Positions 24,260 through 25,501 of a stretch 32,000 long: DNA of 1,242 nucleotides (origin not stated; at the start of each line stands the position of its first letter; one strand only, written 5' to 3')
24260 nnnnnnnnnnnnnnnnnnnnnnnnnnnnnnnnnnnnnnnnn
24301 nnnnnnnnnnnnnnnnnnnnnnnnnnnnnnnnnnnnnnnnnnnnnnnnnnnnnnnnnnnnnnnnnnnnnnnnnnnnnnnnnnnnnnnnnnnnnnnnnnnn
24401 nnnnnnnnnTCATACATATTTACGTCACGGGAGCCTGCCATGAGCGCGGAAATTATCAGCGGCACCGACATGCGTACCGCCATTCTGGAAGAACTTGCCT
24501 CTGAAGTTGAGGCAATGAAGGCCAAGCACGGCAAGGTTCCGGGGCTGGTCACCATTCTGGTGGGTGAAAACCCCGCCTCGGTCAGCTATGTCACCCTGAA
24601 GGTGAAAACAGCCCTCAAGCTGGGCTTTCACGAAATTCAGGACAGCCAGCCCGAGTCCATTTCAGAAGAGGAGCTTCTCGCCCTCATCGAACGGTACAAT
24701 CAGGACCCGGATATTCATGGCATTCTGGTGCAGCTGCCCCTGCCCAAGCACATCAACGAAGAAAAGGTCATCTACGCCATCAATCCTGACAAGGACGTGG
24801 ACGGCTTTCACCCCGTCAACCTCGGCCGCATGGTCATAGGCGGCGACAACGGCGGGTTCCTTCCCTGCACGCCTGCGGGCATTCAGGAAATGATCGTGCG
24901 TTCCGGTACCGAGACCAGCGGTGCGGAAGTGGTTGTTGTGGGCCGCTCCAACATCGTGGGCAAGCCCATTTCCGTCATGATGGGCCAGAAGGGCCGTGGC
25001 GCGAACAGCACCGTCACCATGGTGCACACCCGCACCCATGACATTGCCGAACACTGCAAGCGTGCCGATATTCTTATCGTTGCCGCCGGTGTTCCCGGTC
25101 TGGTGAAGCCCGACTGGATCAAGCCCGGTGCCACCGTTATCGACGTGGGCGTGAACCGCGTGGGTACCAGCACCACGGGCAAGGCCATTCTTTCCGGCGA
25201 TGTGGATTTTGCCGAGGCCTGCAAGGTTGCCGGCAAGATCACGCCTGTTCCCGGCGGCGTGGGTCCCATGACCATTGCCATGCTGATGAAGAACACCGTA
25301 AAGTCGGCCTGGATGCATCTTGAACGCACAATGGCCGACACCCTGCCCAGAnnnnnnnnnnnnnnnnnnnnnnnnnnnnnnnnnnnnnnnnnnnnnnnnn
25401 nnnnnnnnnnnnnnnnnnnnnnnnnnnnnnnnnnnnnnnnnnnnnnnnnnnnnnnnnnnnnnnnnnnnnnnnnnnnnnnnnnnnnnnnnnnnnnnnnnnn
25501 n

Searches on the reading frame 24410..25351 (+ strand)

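Call 49: search_protein_families(library=ncbifam, proteins=[window:24410-25351:+], max_evalue=1e-10)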
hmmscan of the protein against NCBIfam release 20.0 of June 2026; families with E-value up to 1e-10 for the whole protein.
window:24410-25351:+ (314 aa): 30 families (the best 25 are shown)
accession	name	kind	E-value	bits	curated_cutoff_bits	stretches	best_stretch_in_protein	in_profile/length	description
NF010765.0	PRK14168.1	equivalog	4.2e-162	538.3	501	1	11-304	1-295/297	bifunctional methylenetetrahydrofolate dehydrogenase/methenyltetrahydrofolate cyclohydrolase FolD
NF010785.0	PRK14188.1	subfamily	4.9e-106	354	396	1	12-303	2-289/297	bifunctional methylenetetrahydrofolate dehydrogenase/methenyltetrahydrofolate cyclohydrolase FolD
NF010776.0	PRK14179.1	equivalog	9.9e-101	336.6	445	1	13-304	2-282/284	bifunctional methylenetetrahydrofolate dehydrogenase/methenyltetrahydrofolate cyclohydrolase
NF010786.0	PRK14189.1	subfamily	1.8e-98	329.2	421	1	11-300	1-278/285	bifunctional methylenetetrahydrofolate dehydrogenase/methenyltetrahydrofolate cyclohydrolase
NF010770.0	PRK14173.1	equivalog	2.1e-97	325.8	411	1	11-305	1-283/287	bifunctional 5,10-methylene-tetrahydrofolate dehydrogenase/ 5,10-methylene-tetrahydrofolate cyclohydrolase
NF010771.0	PRK14174.1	equivalog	2.6e-97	325.5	530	1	15-299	3-288/295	bifunctional 5,10-methylene-tetrahydrofolate dehydrogenase/ 5,10-methylene-tetrahydrofolate cyclohydrolase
NF010787.0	PRK14191.1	equivalog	8.8e-95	317.1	423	1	15-305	3-282/285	bifunctional methylenetetrahydrofolate dehydrogenase/methenyltetrahydrofolate cyclohydrolase FolD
NF010764.0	PRK14167.1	subfamily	1.9e-93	312.9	477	1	13-302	2-288/297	bifunctional 5,10-methylene-tetrahydrofolate dehydrogenase/ 5,10-methylene-tetrahydrofolate cyclohydrolase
NF008058.0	PRK10792.1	equivalog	2.5e-93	312.2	355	1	11-301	1-280/285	bifunctional methylenetetrahydrofolate dehydrogenase/methenyltetrahydrofolate cyclohydrolase FolD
NF010789.1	PRK14193.1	equivalog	2.2e-92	309.3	401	1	13-300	2-278/281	bifunctional methylenetetrahydrofolate dehydrogenase/methenyltetrahydrofolate cyclohydrolase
NF010783.0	PRK14186.1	equivalog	3.3e-92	308.8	333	1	13-303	2-285/297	bifunctional methylenetetrahydrofolate dehydrogenase/methenyltetrahydrofolate cyclohydrolase FolD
NF010781.0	PRK14184.1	equivalog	5.5e-92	307.9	438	1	15-301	3-281/286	bifunctional 5,10-methylene-tetrahydrofolate dehydrogenase/ 5,10-methylene-tetrahydrofolate cyclohydrolase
NF010784.0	PRK14187.1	equivalog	5.6e-91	304.7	486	1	11-300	1-284/300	bifunctional methylenetetrahydrofolate dehydrogenase/methenyltetrahydrofolate cyclohydrolase FolD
NF010780.0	PRK14183.1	equivalog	5.5e-90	301.4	480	1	14-303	2-280/283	bifunctional 5,10-methylene-tetrahydrofolate dehydrogenase/ 5,10-methylene-tetrahydrofolate cyclohydrolase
NF010782.0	PRK14185.1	equivalog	6.2e-90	301.5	507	1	15-299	3-286/293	bifunctional methylenetetrahydrofolate dehydrogenase/methenyltetrahydrofolate cyclohydrolase FolD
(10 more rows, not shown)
